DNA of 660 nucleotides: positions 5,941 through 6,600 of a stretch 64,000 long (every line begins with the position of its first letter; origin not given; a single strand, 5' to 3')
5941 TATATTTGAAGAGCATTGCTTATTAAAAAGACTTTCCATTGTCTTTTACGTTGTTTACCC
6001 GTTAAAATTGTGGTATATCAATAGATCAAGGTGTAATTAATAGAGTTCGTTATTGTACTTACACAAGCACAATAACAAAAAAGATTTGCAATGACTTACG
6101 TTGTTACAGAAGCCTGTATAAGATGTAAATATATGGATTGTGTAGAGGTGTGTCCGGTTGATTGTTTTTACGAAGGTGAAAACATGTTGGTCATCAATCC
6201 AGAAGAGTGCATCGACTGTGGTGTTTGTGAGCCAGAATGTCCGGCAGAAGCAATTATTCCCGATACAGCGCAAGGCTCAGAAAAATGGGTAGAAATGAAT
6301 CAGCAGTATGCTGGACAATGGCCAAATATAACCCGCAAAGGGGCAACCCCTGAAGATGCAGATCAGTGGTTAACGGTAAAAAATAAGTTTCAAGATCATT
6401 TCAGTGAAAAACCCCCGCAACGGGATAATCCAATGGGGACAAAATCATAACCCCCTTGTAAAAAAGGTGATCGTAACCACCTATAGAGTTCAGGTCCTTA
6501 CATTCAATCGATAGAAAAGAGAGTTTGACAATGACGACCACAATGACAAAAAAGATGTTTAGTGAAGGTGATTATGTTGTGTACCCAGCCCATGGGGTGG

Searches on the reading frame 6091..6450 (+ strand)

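Call 5: search_protein_families(library=pfam, proteins=[window:6091-6450:+])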
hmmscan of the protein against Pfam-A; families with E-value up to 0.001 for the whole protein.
window:6091-6450:+ (119 aa): 11 families
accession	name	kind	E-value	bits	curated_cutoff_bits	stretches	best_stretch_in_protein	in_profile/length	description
PF11953.13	DUF3470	-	2e-17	63.3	23.2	1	64-105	1-42/42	Domain of unknown function (DUF3470)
PF00037.32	Fer4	-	4.3e-09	36.3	21.1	1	34-55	2-23/24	4Fe-4S binding domain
PF12797.12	Fer4_2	-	1.4e-08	34.6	24.5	1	34-52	4-22/22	4Fe-4S binding domain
PF13237.11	Fer4_10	-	2e-08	34.5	25.5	2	4-51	4-53/53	4Fe-4S dicluster domain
PF13187.11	Fer4_9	-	1.3e-07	31.9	27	1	8-55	1-52/52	4Fe-4S dicluster domain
PF12837.12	Fer4_6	-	3.2e-07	30.4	25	1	34-55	3-24/24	4Fe-4S binding domain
PF12838.12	Fer4_7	-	3.6e-06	27.8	27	1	9-54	2-52/52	4Fe-4S dicluster domain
PF13484.11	Fer4_16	-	1.8e-05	25.9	30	0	39-65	1-29/66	4Fe-4S double cluster binding domain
PF12800.12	Fer4_4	-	3.8e-05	24.1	24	0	37-52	1-16/17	4Fe-4S binding domain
PF14697.11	Fer4_21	-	0.00022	21.7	35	0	34-59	2-30/59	4Fe-4S dicluster domain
PF13183.11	Fer4_8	-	0.00038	21.4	27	0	38-69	3-17/68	4Fe-4S dicluster domain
